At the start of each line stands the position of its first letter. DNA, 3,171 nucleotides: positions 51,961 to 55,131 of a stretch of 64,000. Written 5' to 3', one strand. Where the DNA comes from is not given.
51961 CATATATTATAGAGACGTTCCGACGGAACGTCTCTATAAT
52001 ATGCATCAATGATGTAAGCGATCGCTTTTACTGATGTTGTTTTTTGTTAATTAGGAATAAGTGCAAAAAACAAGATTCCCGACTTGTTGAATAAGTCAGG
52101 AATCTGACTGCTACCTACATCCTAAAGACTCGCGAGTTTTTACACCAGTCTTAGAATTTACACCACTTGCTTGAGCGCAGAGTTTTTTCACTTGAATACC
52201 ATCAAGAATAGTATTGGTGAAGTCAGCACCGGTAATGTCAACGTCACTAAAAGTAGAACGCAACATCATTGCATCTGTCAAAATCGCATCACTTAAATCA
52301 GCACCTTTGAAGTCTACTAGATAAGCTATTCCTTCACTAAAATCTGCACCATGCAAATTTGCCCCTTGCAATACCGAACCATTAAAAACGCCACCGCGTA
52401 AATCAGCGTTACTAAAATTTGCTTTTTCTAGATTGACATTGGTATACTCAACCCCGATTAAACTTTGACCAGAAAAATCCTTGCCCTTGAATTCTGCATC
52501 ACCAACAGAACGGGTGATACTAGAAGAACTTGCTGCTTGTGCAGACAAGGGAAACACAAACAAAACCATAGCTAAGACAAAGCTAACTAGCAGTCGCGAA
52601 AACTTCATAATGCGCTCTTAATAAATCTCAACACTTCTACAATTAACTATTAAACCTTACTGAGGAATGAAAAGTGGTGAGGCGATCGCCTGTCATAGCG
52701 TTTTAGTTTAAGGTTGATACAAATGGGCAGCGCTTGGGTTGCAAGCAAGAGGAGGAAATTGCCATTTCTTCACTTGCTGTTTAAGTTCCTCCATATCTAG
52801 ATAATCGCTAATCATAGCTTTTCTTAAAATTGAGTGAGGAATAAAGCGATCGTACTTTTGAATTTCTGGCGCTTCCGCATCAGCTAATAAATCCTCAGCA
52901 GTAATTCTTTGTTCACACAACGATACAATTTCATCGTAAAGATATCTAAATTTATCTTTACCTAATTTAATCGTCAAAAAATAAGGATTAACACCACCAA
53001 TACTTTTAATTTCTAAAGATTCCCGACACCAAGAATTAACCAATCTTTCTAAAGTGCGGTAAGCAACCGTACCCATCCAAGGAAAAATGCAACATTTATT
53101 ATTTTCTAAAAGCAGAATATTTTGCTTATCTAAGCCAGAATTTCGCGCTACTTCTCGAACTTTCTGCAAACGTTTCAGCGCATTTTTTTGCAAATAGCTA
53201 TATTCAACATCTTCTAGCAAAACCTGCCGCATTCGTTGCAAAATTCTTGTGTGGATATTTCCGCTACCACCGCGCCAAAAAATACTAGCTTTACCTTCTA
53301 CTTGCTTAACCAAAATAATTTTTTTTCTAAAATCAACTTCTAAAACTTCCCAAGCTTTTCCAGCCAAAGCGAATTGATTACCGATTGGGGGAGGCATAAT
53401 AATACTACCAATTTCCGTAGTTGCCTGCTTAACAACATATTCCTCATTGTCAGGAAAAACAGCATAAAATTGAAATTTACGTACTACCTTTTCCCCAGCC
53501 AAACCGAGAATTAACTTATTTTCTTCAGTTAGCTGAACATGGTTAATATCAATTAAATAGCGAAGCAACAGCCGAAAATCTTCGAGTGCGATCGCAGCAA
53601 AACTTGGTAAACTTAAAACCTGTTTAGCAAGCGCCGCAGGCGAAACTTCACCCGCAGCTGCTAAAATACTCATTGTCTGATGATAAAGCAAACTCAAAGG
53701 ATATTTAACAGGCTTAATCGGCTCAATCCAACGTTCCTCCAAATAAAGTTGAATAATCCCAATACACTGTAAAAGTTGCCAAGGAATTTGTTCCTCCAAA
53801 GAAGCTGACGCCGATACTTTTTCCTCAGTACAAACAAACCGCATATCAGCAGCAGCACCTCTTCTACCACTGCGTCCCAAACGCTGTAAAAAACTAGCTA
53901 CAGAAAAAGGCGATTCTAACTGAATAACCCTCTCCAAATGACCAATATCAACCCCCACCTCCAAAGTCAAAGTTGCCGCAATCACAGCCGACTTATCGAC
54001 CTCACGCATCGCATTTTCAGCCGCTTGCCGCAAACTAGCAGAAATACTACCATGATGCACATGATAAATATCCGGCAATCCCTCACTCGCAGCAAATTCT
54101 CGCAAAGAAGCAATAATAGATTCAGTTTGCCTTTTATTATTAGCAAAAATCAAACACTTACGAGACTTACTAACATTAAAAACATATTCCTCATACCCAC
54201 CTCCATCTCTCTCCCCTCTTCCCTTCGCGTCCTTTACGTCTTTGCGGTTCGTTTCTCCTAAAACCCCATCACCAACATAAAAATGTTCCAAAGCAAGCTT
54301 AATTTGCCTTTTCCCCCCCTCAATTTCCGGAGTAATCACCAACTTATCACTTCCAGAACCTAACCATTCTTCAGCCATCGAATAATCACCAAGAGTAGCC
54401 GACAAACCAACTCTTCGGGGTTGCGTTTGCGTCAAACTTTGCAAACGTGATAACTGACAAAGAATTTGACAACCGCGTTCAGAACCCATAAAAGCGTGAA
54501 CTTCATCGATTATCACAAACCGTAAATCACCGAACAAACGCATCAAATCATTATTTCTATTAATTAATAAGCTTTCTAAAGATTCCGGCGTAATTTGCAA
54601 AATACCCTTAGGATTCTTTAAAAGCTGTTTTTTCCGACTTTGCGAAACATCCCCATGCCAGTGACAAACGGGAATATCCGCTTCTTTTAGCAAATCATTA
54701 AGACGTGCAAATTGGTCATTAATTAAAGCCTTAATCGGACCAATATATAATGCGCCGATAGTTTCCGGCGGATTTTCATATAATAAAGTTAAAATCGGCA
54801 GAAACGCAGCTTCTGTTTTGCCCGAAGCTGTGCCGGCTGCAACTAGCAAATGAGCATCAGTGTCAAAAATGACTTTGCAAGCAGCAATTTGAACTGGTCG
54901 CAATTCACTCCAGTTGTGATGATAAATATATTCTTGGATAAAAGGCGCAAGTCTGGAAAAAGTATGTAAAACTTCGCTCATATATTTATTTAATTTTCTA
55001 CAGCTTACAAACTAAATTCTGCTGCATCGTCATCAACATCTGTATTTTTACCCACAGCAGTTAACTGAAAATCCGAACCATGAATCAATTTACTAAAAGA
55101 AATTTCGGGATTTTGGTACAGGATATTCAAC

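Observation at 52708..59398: Four-gene helicase/ATPase cluster next to tRNA-Ala: DUF815 AAA ATPase, membrane coiled-coil protein, BrxD-like ATPase and Lhr-like helicase - a candidate undescribed defense system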

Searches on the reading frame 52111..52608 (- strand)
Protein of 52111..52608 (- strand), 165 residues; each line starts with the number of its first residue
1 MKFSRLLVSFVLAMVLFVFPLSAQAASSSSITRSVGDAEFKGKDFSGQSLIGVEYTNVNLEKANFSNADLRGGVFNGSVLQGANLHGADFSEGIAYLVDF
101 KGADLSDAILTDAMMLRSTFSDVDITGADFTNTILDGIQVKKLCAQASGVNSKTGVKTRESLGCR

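Call 3: search_protein_families(library=pfam, proteins=[window:52111-52608:-], max_evalue=0.01)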
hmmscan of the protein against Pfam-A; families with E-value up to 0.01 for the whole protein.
window:52111-52608:- (165 aa): 4 families
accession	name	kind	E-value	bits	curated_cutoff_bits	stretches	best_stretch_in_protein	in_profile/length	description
PF00805.28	Pentapeptide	-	6.8e-21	73.9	20.2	2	59-91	2-34/40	Pentapeptide repeats (8 copies)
PF13576.12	Pentapeptide_3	-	1.9e-10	41.2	27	2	56-91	2-39/48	Pentapeptide repeats (9 copies)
PF13599.13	Pentapeptide_4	-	1.1e-09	38.7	38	2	39-91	17-69/78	Pentapeptide repeat region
PF25296.1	Decapeptide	-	0.0035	17.6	45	0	40-83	7-50/74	Decapeptide repeat region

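Call 74: search_protein_families(library=padloc, proteins=[window:52111-52608:-], max_evalue=0.00001)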
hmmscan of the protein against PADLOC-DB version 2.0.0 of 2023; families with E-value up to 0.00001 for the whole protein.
window:52111-52608:- (165 aa): 0 families

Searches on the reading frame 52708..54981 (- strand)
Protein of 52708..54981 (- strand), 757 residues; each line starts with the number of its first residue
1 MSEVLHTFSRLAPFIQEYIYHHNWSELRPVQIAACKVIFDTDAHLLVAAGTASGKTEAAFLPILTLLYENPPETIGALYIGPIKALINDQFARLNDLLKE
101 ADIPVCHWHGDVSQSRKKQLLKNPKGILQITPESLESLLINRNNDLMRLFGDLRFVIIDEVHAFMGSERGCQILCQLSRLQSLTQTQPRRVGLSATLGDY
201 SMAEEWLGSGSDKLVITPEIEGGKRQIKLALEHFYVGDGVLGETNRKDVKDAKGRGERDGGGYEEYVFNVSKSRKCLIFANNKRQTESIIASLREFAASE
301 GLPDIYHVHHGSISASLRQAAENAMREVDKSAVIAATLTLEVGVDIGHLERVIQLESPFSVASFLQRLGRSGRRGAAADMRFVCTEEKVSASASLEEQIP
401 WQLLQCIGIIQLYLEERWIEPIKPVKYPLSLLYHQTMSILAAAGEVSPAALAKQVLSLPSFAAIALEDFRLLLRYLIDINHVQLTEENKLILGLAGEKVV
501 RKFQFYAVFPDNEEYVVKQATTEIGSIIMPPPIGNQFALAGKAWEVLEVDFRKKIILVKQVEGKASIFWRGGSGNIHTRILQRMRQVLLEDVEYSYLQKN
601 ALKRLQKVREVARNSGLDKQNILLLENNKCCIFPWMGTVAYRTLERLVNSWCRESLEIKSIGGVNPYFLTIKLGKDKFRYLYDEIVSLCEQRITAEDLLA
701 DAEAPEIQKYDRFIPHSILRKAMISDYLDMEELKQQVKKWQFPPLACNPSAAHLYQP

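Call 3: search_protein_families(library=pfam, proteins=[window:52708-54981:-], max_evalue=0.01)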
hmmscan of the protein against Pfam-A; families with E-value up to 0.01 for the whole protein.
window:52708-54981:- (757 aa): 5 families
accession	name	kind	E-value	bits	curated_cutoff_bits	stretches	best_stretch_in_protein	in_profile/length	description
PF00270.35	DEAD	-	3.4e-29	102.1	26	1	28-198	1-161/167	DEAD/DEAH box helicase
PF00271.37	Helicase_C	-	8.4e-17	61.9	23.5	1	269-375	11-110/110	Helicase conserved C-terminal domain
PF04851.21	ResIII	-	7.3e-07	29.7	22.5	1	26-197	3-162/164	Type III restriction enzyme, res subunit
PF22590.2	Cas3-like_C_2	-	6e-05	23.7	27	1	273-374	2-104/106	CRISPR-associated nuclease/helicase Cas3, C-terminal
PF19306.5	WH_Lhr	-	0.00062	19.6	27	0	415-565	4-165/168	Large helicase-related protein, winged helix domain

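Call 4: search_protein_families(library=padloc, proteins=[window:52708-54981:-], max_evalue=0.01)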
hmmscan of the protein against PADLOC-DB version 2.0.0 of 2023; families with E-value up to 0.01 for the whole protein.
window:52708-54981:- (757 aa): 69 families (the best 25 are shown)
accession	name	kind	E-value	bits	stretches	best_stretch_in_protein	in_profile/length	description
PDLC03960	SngC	-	3.8e-248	823.9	1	7-738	5-718/720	-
PDLC02503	BrxHI|BrxHII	-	6.6e-131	435.8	1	7-738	4-689/698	BrxHI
PDLC02501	BrxHI|BrxHII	-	8e-69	230.7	1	8-610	4-574/925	BrxHI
PDLC02897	DpdJ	-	1.9e-31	106.8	1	31-475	104-538/1570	DpdJ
PDLC02896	DpdJ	-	2.3e-24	83.2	3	116-199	329-414/1487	DpdJ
PDLC00037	DruE3|DruE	-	5.5e-23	78.7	2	31-205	106-307/2055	SNF2 family N-terminal domain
PDLC00035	DruE3|DruE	-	9.3e-21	71.3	2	31-204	107-306/1460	SNF2 family N-terminal domain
PDLC00192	HamB1|HamB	-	2.8e-20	69.6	2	23-213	265-450/1104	DEAD-box helicase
PDLC00036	DruE3|DruE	-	4.9e-19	65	2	34-180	100-265/2023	SNF2 family N-terminal domain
PDLC00013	DruE1|DruE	-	5.2e-16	55.7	2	31-102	96-175/1776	SNF2 family N-terminal domain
PDLC00188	HamB1|HamB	-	4.6e-15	52.8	2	50-228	266-440/1037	DEAD-box helicase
PDLC01761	Cas3b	-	1.2e-14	51.9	2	24-123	217-305/705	-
PDLC02893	DpdJ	-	1.6e-14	50.9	2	327-383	587-645/876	DpdJ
PDLC03928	PsyrT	-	3.6e-14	50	2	307-387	269-348/689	-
PDLC00015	DruE2|DruE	-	6.3e-14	48.6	2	323-378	1166-1218/1887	SNF2 family N-terminal domain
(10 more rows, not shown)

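Call 5: search_protein_families(library=ncbifam, proteins=[window:52708-54981:-], max_evalue=0.01)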
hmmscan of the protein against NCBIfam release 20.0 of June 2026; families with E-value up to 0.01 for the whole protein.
window:52708-54981:- (757 aa): 33 families (the best 25 are shown)
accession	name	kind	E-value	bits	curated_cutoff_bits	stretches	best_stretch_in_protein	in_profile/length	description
TIGR04121.1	DEXH_lig_assoc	equivalog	8.3e-66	222.2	850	1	15-477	3-435/804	ligase-associated DNA damage response DEXH box helicase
NF010338.0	PRK13767.1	equivalog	1.3e-52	179.2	849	1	8-374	16-385/877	ATP-dependent helicase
NF007284.0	PRK09751.1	equivalog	9.9e-37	125.8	1496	2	29-298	32-317/1538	ATP-dependent helicase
TIGR03817.1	DECH_helic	hypoth_equivalog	1.5e-31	109.4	874.1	1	41-387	50-386/742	helicase/secretion neighborhood putative DEAH-box helicase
NF041067.1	DpdJ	equivalog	6.8e-21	73.7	800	3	330-374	572-616/1482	protein DpdJ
NF002654.0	PRK02362.1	equivalog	7.9e-19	67.4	887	1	15-291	12-261/739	ATP-dependent DNA helicase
NF040935.1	helicase_Hel308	equivalog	2.8e-14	52.2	1200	1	17-289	17-263/704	ATP-dependent DNA helicase Hel308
NF001308.0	PRK00254.1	equivalog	7.3e-14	50.9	1216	1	16-293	13-258/720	ATP-dependent DNA helicase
TIGR00614.1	recQ_fam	subfamily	8.8e-13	47.8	219.8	2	265-384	218-330/470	RecQ family ATP-dependent DNA helicase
NF053631.1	RNA_helic_CshA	equivalog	1.8e-12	46.9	646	2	15-161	10-150/434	degradosome RNA helicase CshA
NF041063.1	DpdF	equivalog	7e-12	44.7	550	1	39-163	155-281/813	protein DpdF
NF053711.1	RNA_heli_RhlE1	exception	1.2e-11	44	750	2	270-398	241-362/434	RNA helicase RhlE1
NF008744.0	PRK11776.1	equivalog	2e-11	43.1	524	2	269-398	238-360/460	ATP-dependent RNA helicase DbpA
TIGR01389.1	recQ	equivalog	2.1e-11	43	640.2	1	271-388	222-332/591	DNA helicase RecQ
TIGR01587.1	cas3_core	equivalog_domain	1.3e-10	40.9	102.45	1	45-377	2-324/358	CRISPR-associated helicase Cas3'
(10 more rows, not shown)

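Call 28: search_solved_structures(query=window:52708-54981:-, max_evalue=1e-10)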
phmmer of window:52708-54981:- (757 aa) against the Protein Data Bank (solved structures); distinct sequences matched with E-value up to 1e-10: 23.
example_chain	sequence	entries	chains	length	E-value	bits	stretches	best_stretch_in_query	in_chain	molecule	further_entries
5v9x_A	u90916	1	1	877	1.2e-27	99.7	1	28-215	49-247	ATP-dependent DNA helicase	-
7lhl_A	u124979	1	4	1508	1.7e-27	99.2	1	28-215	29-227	ATP-dependent DNA helicase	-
6znp_A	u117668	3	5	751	5.6e-24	87.6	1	44-378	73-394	Uncharacterized ATP-dependent helicase YprA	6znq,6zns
8alz_B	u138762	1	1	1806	3.8e-23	84.8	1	18-208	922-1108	Activating signal cointegrator 1 complex subunit 3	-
6qv3_A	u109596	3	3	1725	7.5e-20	73.9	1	27-320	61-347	Pre-mRNA splicing helicase-like protein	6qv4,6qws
5m59_A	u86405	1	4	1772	8.1e-20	73.8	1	27-320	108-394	Pre-mRNA splicing helicase-like protein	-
6qdv_B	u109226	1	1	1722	1.1e-18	70.1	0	17-211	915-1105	U5 small nuclear ribonucleoprotein 200 kDa helicase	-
4f91_B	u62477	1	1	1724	1.1e-18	70.1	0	17-211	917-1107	U5 small nuclear ribonucleoprotein 200 kDa helicase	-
4f92_B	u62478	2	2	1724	1.1e-18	70.1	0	17-211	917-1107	U5 small nuclear ribonucleoprotein 200 kDa helicase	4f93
5urj_A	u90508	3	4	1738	1.1e-18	70.1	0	17-211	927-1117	U5 small nuclear ribonucleoprotein 200 kDa helicase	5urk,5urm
4kit_B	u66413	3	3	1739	1.1e-18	70.1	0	17-211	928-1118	U5 small nuclear ribonucleoprotein 200 kDa helicase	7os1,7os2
6s8q_B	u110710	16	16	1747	1.1e-18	70.1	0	17-211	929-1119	U5 small nuclear ribonucleoprotein 200 kDa helicase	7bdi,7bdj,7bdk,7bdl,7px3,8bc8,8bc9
6s9i_B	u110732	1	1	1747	1.2e-18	70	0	17-211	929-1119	U5 small nuclear ribonucleoprotein 200 kDa helicase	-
3jcr_C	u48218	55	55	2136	2e-18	69.2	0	17-211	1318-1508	hBrr2 | U5 small nuclear ribonucleoprotein 200 kDa helicase | Brr2, U5 small nuclear ribonucleoprotein 200 kDa helicase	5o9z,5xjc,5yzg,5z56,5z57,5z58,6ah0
6s8o_B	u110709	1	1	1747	2.6e-18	68.9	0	17-211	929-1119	U5 small nuclear ribonucleoprotein 200 kDa helicase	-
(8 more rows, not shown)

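Call 45: find_homologous_proteins(query=window:52708-54981:-)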
Query window:52708-54981:- (757 aa): 8000 proteins with E <= 0.001 among 8000 candidates; the best 120 are listed.
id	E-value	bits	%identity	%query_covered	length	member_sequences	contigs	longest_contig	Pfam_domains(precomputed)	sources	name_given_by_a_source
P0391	0.0e+0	1626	94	100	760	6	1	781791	PF00270.36,PF00271.38,PF04851.22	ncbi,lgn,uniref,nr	ncbi:DEAD/DEAH box helicase domain-containing protein [Tolypothrix sp. NIES-4075]|uniref:DEAD/DEAH b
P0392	0.0e+0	1579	94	98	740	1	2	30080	PF00270.36,PF00271.38,PF04851.22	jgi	jgi:ATP-dependent helicase Lhr and Lhr-like helicase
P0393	0.0e+0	1578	94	98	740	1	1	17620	PF00270.36,PF00271.38,PF04851.22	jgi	jgi:ATP-dependent helicase Lhr and Lhr-like helicase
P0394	0.0e+0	1565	90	97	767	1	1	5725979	PF00270.36,PF00271.38,PF04851.22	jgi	jgi:ATP-dependent Lhr-like helicase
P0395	0.0e+0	1562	93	98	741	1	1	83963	PF00270.36,PF00271.38,PF04851.22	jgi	jgi:ATP-dependent helicase Lhr and Lhr-like helicase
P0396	0.0e+0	1561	93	98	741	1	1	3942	PF00270.36,PF00271.38,PF04851.22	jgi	jgi:ATP-dependent helicase Lhr and Lhr-like helicase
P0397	0.0e+0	1557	93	98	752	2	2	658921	PF00270.36,PF00271.38,PF04851.22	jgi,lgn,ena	jgi:ATP-dependent Lhr-like helicase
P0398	0.0e+0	1550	93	98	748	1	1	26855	PF00270.36,PF00271.38,PF04851.22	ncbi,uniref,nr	ncbi:DEAD/DEAH box helicase [Plectonema radiosum NIES-515]|uniref:DEAD/DEAH box helicase n=1 Tax=Ple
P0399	0.0e+0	1539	92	98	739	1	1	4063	PF00270.36,PF00271.38,PF04851.22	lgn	-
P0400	0.0e+0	1538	92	98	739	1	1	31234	PF00270.36,PF00271.38,PF04851.22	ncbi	ncbi:MAG: DEAD/DEAH box helicase [Hassallia sp.]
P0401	0.0e+0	1535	92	98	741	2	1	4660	PF00270.36,PF00271.38,PF04851.22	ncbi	-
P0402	0.0e+0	1524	91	97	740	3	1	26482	PF00270.36,PF00271.38,PF04851.22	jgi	-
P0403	0.0e+0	1516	91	97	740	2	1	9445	PF00270.36,PF00271.38,PF04851.22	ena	-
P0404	0.0e+0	1511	91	97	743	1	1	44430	PF00270.36,PF00271.38,PF04851.22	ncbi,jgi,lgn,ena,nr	ncbi:MAG: DEAD/DEAH box helicase [Hassallia sp. WJT32-NPBG1]|jgi:ATP-dependent Lhr-like helicase|nr:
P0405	0.0e+0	1508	90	97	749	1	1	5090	PF00270.36,PF00271.38,PF04851.22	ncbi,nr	ncbi:MAG: DEAD/DEAH box helicase [Tolypothrix sp. T3-bin4]|nr:DEAD/DEAH box helicase [Tolypothrix sp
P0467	0.0e+0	1273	76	97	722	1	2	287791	PF00270.36,PF00271.38,PF19306.6,PF04851.22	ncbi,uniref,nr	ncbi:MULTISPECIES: DEAD/DEAH box helicase [Nostoc]|uniref:DEAD/DEAH box helicase n=1 Tax=Nostoc palu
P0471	0.0e+0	1271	76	97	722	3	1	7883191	PF00270.36,PF00271.38,PF19306.6,PF04851.22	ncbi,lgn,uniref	ncbi:DEAD/DEAH box helicase [Nostoc sp. C117]|uniref:DEAD/DEAH box helicase n=1 Tax=Nostoc sp. C117 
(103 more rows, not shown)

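Call 46: find_encoding_contigs(protein=P0471, flank=8000, max_places=1)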
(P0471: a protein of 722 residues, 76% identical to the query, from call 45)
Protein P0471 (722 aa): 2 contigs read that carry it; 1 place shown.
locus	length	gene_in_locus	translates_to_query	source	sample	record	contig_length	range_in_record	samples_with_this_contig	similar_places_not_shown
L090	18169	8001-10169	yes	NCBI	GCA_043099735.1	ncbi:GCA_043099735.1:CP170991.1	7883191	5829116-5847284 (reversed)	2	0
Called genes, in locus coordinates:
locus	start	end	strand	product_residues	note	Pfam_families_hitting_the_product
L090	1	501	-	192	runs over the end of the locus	PF02525:Flavodoxin_2, PF03358:FMN_red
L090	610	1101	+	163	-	PF00293:NUDIX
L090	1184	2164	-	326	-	PF02558:ApbA, PF03807:F420_oxidored (faint), PF08546:ApbA_C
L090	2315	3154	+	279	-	-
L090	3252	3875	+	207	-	-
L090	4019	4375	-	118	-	-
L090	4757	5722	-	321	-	PF00142:Fer4_NifH, PF01656:CbiA, PF02374:ArsA_ATPase (weak), PF13614:AAA_31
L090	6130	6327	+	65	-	-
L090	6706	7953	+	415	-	PF01546:Peptidase_M20, PF07687:M20_dimer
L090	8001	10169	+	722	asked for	PF04851:ResIII, PF00270:DEAD, PF00271:Helicase_C, PF19306:WHD_Lhr (weak)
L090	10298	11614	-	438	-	PF00069:Pkinase, PF07714:PK_Tyr_Ser-Thr, PF03109:ABC1, PF01163:RIO1 (weak), PF01636:APH (weak), PF05419:GUN4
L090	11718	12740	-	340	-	PF00069:Pkinase, PF01636:APH (faint), PF07714:PK_Tyr_Ser-Thr, PF03109:ABC1 (weak)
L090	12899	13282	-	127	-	PF02583:Trns_repr_metal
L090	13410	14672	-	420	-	PF06835:LptC, PF03968:LptD_N (faint), PF06835:LptC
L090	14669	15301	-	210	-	PF01936:NYN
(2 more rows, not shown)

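Call 48: find_encoding_contigs(protein=P0467, flank=8000, max_places=1)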
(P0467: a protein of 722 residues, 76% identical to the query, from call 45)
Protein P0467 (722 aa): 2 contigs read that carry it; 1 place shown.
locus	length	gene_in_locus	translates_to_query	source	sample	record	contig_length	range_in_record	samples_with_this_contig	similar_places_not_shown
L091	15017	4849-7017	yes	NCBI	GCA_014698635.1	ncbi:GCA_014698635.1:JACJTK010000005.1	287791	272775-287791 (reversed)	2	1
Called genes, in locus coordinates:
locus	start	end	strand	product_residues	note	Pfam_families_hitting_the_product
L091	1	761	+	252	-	?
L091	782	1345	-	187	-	PF05685:Uma2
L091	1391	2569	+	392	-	PF13191:AAA_16, PF13401:AAA_22 (faint)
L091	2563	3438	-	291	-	PF01073:3Beta_HSD, PF01370:Epimerase, PF02719:Polysacc_synt_2 (weak), PF04321:RmlD_sub_bind, PF16363:GDP_Man_Dehyd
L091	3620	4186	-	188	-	PF10989:DUF2808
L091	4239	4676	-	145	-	PF13564:DoxX_2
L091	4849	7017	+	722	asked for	PF04851:ResIII, PF00270:DEAD, PF00271:Helicase_C, PF19306:WHD_Lhr (faint)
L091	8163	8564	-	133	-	PF02583:Trns_repr_metal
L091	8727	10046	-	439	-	PF06835:LptC, PF03968:LptD_N (faint), PF06835:LptC (weak)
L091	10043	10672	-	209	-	PF01936:NYN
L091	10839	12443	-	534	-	PF00133:tRNA-synt_1, PF01406:tRNA-synt_1e (weak), PF09334:tRNA-synt_1g, PF00133:tRNA-synt_1, PF01406:tRNA-synt_1e (weak), PF19303:Anticodon_3, PF08264:Anticodon_1 (weak)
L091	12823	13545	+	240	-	PF01553:Acyltransferase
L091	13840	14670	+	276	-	PF12697:Abhydrolase_6, PF00561:Abhydrolase_1, PF00756:Esterase (weak), PF12146:Hydrolase_4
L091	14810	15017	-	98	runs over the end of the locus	PF11829:DUF3349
